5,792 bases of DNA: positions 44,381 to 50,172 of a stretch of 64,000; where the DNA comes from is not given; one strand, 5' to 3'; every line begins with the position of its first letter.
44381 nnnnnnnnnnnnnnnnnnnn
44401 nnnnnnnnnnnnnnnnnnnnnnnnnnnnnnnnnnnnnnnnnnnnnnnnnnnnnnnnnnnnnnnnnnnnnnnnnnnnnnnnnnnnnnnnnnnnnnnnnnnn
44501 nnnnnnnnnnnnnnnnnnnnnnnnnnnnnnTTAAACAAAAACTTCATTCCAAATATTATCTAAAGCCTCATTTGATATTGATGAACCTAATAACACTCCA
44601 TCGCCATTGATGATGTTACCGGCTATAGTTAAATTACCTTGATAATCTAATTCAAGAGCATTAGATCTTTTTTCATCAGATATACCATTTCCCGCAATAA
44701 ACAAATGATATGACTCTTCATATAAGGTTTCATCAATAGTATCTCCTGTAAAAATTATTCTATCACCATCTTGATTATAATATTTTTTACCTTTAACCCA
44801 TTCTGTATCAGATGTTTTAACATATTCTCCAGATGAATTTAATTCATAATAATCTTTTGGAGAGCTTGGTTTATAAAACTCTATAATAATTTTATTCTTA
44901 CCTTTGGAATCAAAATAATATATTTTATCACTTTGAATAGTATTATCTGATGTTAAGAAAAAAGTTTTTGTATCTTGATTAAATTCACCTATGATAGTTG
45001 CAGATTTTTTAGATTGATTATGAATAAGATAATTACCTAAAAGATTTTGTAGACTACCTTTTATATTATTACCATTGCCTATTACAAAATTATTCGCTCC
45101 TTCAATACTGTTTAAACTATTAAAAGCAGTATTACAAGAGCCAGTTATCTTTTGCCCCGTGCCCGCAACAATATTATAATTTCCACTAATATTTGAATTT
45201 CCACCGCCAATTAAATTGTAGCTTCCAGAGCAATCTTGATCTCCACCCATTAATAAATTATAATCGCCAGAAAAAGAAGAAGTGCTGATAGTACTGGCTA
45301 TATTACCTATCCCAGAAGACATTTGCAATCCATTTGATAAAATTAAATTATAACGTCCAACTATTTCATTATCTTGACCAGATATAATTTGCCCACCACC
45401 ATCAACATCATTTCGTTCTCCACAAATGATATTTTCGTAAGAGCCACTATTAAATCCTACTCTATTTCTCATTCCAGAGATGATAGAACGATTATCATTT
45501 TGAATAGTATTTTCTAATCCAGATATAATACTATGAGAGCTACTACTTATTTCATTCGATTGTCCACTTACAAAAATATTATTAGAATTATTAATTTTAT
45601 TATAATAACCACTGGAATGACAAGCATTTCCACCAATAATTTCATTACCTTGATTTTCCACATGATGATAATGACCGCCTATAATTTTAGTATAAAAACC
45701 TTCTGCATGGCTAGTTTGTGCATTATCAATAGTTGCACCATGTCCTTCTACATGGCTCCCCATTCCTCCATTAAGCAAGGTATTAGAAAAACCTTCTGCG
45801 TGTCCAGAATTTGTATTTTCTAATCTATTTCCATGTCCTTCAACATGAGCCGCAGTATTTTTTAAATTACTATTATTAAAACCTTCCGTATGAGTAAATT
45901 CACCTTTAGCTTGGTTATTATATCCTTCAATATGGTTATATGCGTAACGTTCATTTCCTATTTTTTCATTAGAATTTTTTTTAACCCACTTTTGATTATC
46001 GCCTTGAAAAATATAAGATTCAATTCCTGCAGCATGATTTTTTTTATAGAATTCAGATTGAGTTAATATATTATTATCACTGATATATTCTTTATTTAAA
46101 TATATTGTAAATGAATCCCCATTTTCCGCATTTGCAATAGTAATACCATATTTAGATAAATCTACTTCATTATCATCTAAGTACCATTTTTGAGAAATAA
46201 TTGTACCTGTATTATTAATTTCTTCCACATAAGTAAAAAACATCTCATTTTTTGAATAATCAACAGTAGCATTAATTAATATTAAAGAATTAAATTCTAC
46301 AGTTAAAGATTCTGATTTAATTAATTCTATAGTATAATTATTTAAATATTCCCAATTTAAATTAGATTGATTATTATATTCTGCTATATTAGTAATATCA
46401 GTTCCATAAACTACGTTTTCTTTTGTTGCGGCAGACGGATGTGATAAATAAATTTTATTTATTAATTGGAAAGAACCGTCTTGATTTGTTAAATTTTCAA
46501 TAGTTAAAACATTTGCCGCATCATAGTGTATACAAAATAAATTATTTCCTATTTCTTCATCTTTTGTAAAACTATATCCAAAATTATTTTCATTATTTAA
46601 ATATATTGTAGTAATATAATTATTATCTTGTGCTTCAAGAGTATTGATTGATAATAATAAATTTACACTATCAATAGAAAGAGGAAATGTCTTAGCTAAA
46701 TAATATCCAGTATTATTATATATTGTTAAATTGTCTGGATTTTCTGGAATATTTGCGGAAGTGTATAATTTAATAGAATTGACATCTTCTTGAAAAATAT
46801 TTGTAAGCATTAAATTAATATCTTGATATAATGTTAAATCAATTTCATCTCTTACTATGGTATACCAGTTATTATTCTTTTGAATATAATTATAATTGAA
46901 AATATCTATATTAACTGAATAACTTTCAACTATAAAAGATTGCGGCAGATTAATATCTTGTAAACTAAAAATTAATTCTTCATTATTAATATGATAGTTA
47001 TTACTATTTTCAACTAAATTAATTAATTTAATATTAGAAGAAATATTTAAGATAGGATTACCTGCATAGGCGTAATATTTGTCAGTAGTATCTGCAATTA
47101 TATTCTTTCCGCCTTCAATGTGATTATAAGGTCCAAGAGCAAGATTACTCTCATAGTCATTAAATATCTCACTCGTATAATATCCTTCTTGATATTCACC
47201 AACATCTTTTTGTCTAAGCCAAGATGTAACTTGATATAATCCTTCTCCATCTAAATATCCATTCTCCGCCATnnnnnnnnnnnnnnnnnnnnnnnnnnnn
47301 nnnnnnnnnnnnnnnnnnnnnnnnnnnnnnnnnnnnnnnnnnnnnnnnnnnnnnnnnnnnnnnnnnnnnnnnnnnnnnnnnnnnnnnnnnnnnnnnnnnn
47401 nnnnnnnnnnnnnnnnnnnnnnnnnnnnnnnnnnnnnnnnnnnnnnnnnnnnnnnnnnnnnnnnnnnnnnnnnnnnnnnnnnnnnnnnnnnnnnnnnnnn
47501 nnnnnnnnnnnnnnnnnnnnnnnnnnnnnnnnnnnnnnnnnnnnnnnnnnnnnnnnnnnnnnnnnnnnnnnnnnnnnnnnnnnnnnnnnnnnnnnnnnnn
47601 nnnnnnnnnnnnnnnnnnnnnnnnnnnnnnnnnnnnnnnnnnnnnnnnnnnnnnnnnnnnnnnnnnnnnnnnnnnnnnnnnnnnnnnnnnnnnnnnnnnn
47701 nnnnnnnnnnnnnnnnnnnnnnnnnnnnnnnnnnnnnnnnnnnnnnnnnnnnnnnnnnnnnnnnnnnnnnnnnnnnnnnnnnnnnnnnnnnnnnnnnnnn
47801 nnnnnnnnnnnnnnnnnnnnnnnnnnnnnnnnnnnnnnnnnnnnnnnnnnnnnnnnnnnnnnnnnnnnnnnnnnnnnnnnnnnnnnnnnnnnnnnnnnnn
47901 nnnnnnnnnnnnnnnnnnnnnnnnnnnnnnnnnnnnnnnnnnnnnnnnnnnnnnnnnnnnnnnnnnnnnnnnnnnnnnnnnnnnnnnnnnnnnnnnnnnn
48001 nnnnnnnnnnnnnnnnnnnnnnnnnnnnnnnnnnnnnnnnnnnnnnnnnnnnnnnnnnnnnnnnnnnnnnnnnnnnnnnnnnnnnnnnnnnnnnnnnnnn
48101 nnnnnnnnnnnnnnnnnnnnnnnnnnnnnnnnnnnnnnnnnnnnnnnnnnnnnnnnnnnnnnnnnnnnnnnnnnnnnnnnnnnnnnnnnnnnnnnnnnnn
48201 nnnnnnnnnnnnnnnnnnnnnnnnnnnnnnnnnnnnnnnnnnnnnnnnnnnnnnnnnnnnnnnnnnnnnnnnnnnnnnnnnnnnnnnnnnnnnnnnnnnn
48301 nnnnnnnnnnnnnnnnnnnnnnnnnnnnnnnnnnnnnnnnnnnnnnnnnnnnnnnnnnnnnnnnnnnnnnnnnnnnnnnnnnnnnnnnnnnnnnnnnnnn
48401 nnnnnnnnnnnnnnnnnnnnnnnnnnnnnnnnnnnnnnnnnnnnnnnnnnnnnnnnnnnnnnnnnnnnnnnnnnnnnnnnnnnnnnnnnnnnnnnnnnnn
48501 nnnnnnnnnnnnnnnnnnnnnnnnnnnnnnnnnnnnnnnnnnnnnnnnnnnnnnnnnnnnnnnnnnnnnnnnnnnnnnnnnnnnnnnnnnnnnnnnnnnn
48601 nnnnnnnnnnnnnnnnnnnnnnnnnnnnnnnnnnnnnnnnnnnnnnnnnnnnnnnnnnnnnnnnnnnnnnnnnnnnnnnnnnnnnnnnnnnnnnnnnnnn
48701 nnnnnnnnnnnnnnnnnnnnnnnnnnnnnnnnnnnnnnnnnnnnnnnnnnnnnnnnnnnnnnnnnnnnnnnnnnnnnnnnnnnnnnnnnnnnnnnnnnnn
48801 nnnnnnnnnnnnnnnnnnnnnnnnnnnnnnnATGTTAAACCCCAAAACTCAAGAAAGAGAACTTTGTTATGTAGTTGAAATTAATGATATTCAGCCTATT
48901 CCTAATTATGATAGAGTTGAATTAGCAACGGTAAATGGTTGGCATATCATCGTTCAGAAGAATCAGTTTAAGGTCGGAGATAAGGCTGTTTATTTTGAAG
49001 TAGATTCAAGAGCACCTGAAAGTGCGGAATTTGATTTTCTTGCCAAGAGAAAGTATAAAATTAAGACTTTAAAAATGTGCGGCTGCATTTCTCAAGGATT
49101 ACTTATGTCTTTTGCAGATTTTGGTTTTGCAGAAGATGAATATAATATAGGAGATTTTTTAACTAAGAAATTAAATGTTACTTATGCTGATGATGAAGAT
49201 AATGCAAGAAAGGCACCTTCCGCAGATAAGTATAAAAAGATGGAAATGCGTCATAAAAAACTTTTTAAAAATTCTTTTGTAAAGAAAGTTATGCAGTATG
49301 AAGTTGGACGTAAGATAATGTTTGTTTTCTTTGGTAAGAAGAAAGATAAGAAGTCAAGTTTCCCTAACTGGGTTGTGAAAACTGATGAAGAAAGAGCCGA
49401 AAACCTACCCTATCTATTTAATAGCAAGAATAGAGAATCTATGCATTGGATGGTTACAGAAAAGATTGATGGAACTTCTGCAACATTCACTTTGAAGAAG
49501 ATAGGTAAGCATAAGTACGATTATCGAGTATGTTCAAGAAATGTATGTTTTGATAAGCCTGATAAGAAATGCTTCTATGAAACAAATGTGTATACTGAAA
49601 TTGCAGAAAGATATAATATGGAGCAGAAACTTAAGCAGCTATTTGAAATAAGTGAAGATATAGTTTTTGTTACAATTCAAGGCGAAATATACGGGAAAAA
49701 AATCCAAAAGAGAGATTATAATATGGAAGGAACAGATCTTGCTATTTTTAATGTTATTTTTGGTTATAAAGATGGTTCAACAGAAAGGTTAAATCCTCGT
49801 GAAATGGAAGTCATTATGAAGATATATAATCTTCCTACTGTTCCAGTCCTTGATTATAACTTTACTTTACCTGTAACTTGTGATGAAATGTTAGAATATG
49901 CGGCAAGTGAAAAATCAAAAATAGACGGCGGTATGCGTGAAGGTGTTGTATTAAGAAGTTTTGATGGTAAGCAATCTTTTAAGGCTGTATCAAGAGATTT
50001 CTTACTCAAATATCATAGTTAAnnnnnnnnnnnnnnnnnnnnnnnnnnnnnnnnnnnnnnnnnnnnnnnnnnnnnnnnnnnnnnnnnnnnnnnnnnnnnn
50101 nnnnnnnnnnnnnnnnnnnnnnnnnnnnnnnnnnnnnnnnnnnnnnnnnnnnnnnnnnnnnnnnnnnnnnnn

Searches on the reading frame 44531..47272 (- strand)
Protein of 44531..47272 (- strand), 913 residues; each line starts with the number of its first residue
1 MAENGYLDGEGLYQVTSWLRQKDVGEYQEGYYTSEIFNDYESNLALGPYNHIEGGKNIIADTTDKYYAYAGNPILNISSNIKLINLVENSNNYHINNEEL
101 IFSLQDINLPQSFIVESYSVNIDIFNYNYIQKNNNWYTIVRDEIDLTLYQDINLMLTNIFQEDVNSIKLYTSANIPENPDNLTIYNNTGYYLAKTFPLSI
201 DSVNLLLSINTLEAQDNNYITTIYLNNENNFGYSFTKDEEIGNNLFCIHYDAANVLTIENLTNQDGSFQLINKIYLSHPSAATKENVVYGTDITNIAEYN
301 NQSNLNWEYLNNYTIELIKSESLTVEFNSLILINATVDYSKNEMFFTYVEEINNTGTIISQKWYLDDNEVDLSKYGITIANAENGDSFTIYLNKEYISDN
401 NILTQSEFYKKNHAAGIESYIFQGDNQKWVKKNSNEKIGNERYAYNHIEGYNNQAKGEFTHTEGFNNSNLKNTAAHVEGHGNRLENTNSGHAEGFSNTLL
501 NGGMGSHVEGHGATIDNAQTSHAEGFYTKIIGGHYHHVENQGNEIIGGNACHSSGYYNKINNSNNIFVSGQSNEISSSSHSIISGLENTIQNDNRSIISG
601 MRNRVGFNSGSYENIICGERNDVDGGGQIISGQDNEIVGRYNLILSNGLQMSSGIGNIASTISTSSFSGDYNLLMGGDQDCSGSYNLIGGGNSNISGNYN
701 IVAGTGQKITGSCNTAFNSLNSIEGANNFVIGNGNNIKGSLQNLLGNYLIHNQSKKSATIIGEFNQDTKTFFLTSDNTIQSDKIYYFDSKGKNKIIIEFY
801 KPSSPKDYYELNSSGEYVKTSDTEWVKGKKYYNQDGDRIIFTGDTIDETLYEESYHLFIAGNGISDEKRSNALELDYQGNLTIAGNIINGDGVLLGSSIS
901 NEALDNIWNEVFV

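Call 16: search_protein_families(library=pfam, proteins=[window:44531-47272:-], max_evalue=0.001)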
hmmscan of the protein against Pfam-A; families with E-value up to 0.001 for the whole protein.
window:44531-47272:- (913 aa): 1 family
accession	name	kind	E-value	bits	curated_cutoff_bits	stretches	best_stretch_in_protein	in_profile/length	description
PF21300.2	LbR_Ice_bind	-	3.1e-08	34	30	2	651-739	8-97/97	Grass antifreeze beta roll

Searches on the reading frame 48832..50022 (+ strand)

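Call 16: search_protein_families(library=pfam, proteins=[window:48832-50022:+], max_evalue=0.001)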
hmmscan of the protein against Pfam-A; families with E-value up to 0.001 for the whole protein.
window:48832-50022:+ (396 aa): 2 families
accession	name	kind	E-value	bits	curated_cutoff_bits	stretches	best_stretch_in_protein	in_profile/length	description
PF21189.3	PHA02142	-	1.5e-22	80.3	27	1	14-92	4-90/92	PHA02142 OB-fold domain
PF09414.15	RNA_ligase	-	1e-20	75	27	1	205-386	2-171/171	RNA ligase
